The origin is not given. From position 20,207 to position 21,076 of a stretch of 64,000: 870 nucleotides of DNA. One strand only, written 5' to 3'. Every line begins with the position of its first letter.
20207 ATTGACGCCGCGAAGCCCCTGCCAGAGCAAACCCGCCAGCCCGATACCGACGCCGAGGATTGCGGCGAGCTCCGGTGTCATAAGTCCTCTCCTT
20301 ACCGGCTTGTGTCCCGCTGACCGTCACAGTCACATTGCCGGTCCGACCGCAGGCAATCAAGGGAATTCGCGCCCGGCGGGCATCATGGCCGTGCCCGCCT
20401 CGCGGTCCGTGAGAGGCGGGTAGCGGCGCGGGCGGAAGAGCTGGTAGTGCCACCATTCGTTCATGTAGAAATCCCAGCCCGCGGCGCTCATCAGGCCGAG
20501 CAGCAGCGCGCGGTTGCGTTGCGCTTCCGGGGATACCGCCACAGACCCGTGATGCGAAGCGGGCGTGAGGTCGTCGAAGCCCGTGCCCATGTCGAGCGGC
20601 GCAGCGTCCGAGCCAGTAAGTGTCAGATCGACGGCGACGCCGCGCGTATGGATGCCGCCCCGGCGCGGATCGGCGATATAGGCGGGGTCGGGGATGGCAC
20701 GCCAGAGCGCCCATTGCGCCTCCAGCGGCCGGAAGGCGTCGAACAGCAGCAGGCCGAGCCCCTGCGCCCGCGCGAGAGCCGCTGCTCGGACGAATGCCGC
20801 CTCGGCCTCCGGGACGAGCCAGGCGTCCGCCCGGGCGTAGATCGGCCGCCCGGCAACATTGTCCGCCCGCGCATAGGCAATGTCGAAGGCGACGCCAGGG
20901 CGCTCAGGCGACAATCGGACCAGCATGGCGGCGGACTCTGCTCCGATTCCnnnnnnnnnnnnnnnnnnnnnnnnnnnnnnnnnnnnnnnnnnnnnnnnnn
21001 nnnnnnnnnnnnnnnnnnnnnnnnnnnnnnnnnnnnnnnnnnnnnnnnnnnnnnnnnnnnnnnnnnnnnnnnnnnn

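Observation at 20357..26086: Long operon coupling a polyamine/opine-type ABC importer to an isochorismatase-family hydrolase, an EamA exporter and a VanX-like D-Ala-D-Ala dipeptidase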

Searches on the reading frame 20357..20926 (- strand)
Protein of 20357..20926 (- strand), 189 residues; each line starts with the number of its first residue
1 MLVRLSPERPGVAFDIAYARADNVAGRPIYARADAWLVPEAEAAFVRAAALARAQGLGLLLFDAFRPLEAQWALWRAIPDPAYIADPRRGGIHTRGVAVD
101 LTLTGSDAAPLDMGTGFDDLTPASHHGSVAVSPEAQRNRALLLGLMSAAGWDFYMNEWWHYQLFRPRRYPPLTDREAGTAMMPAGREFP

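Call 3: search_protein_families(library=pfam, proteins=[window:20357-20926:-])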
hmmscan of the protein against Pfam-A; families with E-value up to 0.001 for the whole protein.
window:20357-20926:- (189 aa): 1 family
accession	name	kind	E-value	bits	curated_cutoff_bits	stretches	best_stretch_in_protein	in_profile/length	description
PF01427.22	Peptidase_M15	-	8.1e-34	117.6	27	1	10-163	13-184/199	D-ala-D-ala dipeptidase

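Call 4: search_protein_families(library=ncbifam, proteins=[window:20357-20926:-])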
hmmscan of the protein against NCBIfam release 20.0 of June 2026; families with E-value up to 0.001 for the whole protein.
window:20357-20926:- (189 aa): 2 families
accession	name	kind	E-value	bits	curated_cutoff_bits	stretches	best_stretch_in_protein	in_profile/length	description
NF007557.0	PRK10178.1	equivalog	1.8e-68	229.9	176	1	2-181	7-186/188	D-alanyl-D-alanine dipeptidase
NF033115.1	dipept_VanX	equivalog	5.6e-25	88.3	320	2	92-164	113-186/199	D-Ala-D-Ala dipeptidase VanX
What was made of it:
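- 20357..20926 (-): DdpX-type D-Ala-D-Ala dipeptidase; a backbone gene, not part of the cassette. NCBIfam PRK10178 at 229.9 bits against a cut-off of 176 (call 4).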

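Call 18: search_solved_structures(query=window:20357-20926:-, max_evalue=0.00001, show_alignments=2)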
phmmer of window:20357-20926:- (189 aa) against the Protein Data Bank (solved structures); distinct sequences matched with E-value up to 0.00001: 1.
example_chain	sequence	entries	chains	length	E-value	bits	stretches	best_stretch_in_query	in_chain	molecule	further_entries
1r44_A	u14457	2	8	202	2.1e-20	76.6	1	11-170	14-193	D-alanyl-D-alanine dipeptidase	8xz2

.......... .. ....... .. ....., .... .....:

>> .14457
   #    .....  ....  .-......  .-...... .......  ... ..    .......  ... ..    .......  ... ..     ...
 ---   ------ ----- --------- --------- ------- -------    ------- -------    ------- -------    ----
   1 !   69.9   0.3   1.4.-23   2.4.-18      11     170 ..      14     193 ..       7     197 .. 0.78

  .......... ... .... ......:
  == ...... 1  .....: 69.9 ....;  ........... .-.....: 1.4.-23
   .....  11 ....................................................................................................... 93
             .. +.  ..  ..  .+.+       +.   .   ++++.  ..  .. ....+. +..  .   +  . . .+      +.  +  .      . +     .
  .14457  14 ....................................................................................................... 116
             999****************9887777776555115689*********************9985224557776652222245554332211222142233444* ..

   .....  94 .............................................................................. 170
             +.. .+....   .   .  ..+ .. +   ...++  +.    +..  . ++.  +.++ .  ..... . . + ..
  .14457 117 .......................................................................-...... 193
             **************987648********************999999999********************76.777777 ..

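Call 22: find_homologous_proteins(query=window:20357-20926:-)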
Query window:20357-20926:- (189 aa): 4939 proteins with E <= 0.001 among 7064 candidates; the best 120 are listed.
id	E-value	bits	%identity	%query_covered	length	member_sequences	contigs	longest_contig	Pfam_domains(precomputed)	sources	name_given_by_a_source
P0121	3.2e-117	407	97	100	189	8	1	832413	PF01427.23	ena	-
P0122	1.3e-107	376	90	100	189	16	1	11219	PF01427.23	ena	-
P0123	3.0e-107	375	88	100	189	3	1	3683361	PF01427.23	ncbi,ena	-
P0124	5.7e-107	374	91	97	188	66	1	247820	PF01427.23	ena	-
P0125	1.9e-106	372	92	97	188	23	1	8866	PF01427.23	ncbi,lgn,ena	-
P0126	1.6e-104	366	90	97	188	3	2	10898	PF01427.23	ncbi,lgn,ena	-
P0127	4.7e-95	335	85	96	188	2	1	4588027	PF01427.23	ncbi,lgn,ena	-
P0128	5.6e-94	331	81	96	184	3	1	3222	PF01427.23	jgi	-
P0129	1.9e-88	313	76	96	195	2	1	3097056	PF01427.23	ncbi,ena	-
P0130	6.3e-81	289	73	96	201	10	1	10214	PF01427.23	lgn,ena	-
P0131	1.4e-75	271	64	96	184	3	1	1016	PF01427.23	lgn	-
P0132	4.0e-75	270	66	96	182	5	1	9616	PF01427.23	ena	-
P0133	4.5e-72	260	67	92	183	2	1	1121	PF02557.23,PF01427.23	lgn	-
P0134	6.4e-72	259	62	96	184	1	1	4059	PF01427.23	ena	-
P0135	8.9e-72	259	67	97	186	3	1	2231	PF01427.23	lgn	-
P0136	1.6e-71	258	65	96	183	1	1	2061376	PF01427.23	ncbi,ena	-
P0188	5.6e-68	247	63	97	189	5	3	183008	PF01427.23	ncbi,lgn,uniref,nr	ncbi:D-alanyl-D-alanine dipeptidase [Roseospira marina]|uniref:D-alanyl-D-alanine dipeptidase n=1 Ta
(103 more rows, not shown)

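Call 23: find_encoding_contigs(protein=P0127, flank=8000, max_places=2)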
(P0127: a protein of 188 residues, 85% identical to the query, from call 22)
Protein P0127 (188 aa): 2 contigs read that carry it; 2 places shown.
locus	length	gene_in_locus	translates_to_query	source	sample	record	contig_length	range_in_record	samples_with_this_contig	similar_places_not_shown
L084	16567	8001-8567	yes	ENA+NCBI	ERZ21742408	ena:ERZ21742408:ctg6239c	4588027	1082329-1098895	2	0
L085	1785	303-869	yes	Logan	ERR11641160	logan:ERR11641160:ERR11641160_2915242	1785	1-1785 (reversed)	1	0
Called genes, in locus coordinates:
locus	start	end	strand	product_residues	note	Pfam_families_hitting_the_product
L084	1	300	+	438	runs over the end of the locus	PF00355:Rieske, PF19301:LigXa_C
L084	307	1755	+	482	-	PF00120:Gln-synt_C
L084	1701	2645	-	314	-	PF05721:PhyH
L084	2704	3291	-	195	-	PF06414:Zeta_toxin (weak), PF13671:AAA_33 (weak)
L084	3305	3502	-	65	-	-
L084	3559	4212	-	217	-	PF03548:LolA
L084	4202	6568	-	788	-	PF13491:FtsK_4TM, PF17854:FtsK_alpha, PF01580:FtsK_SpoIIIE, PF09397:FtsK_gamma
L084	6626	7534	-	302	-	PF00892:EamA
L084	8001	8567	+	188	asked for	PF01427:Peptidase_M15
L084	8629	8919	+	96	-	PF07045:DUF1330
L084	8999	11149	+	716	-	PF01642:MM_CoA_mutase, PF02310:B12-binding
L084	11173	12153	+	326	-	PF03308:MeaB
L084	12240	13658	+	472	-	PF00089:Trypsin, PF13365:Trypsin_2, PF00595:PDZ, PF13180:PDZ_2, PF17820:PDZ_6, PF00595:PDZ (weak), PF13180:PDZ_2, PF17820:PDZ_6, +1 more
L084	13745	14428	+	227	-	PF00072:Response_reg, PF00486:Trans_reg_C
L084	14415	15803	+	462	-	PF00672:HAMP, PF00512:HisKA (weak), PF02518:HATPase_c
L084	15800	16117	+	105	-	-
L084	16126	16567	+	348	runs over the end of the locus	PF00282:Pyridoxal_deC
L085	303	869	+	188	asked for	PF01427:Peptidase_M15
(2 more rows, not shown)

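Call 24: find_encoding_contigs(protein=P0129, flank=8000, max_places=2)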
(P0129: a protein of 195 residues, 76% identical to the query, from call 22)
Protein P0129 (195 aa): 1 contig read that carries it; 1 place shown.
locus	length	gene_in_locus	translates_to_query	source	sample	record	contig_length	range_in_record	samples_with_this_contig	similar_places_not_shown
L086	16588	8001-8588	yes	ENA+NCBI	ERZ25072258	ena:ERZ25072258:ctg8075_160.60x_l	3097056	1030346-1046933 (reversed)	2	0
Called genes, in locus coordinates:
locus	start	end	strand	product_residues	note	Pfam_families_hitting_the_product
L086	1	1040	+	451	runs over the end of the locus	-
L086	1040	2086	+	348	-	PF23894:LD_SV2 (weak), PF13576:Pentapeptide_3 (weak), PF13599:Pentapeptide_4, PF00805:Pentapeptide (weak)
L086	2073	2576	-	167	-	-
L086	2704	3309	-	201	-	PF06414:Zeta_toxin, PF13671:AAA_33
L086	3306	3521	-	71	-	-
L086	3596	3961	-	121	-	PF07845:DUF1636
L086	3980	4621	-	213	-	PF03548:LolA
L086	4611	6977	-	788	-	PF13491:FtsK_4TM, PF17854:FtsK_alpha, PF01580:FtsK_SpoIIIE, PF09397:FtsK_gamma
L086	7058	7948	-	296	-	PF00892:EamA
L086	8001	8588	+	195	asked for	PF01427:Peptidase_M15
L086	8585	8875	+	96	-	PF07045:DUF1330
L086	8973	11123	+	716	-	PF01642:MM_CoA_mutase, PF02310:B12-binding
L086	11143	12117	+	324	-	PF03308:MeaB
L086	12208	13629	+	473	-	PF00089:Trypsin, PF13365:Trypsin_2, PF00595:PDZ, PF13180:PDZ_2, PF14685:PDZ_Tricorn (faint), PF17820:PDZ_6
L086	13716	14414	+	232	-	PF00072:Response_reg, PF00486:Trans_reg_C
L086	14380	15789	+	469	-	PF02518:HATPase_c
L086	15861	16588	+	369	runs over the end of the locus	PF00180:Iso_dh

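Call 25: find_encoding_contigs(protein=P0136, flank=8000, max_places=2)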
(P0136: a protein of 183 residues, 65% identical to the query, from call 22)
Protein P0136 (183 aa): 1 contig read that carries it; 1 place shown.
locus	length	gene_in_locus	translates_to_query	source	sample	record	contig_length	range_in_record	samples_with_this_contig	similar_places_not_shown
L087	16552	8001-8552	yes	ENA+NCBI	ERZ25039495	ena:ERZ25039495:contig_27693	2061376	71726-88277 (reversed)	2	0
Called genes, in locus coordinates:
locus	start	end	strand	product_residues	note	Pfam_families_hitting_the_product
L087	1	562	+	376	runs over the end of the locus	PF03480:DctP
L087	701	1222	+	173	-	PF04290:DctQ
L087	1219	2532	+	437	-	PF06808:DctM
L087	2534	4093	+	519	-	PF00501:AMP-binding, PF13193:AMP-binding_C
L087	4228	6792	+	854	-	PF00690:Cation_ATPase_N, PF00122:E1-E2_ATPase, PF00702:Hydrolase, PF13246:Cation_ATPase (weak), PF12710:HAD (weak), PF00689:Cation_ATPase_C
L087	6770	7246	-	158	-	PF00583:Acetyltransf_1, PF13673:Acetyltransf_10, PF13508:Acetyltransf_7, PF08445:FR47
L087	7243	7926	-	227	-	PF00814:TsaD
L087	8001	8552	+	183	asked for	PF01427:Peptidase_M15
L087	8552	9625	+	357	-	PF01522:Polysacc_deac_1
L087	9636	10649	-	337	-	PF01832:Glucosaminidase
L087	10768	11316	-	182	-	PF08712:Nfu_N, PF01106:NifU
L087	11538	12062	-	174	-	PF00582:Usp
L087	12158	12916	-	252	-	PF09608:Alph_Pro_TM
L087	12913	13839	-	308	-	PF01925:TauE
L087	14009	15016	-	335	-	PF00579:tRNA-synt_1b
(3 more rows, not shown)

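Call 26: find_encoding_contigs(protein=P0188, flank=8000, max_places=2)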
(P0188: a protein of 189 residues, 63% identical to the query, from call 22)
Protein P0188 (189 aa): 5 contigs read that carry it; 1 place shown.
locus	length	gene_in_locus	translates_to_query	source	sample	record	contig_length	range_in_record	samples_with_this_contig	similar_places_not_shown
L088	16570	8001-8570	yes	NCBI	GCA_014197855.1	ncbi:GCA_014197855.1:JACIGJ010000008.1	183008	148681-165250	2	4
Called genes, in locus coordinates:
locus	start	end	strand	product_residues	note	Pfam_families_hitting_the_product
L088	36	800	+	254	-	PF03009:GDPD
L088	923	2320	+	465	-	PF03060:NMO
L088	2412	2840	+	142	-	PF01475:FUR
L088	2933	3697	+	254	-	PF02390:Methyltransf_4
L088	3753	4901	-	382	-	PF00226:DnaJ, PF01556:DnaJ_C, PF00684:DnaJ_CXXCXGXG, PF15777:Anti-TRAP (faint), PF27439:DnaJ_C_2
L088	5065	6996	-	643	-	PF00012:HSP70, PF06723:MreB_Mbl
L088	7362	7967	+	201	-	-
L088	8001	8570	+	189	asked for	PF01427:Peptidase_M15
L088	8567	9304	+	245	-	PF00814:TsaD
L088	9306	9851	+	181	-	PF00583:Acetyltransf_1, PF13508:Acetyltransf_7 (weak), PF13420:Acetyltransf_4 (weak)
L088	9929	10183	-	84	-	PF01206:TusA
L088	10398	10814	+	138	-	PF05443:ROS_MUCR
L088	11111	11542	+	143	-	PF01475:FUR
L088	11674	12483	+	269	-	PF13444:Acetyltransf_5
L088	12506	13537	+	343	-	PF01553:Acyltransferase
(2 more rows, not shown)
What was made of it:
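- DdpX orthologues elsewhere sit with TsaB/RimI or cell-wall genes (calls 25, 26).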
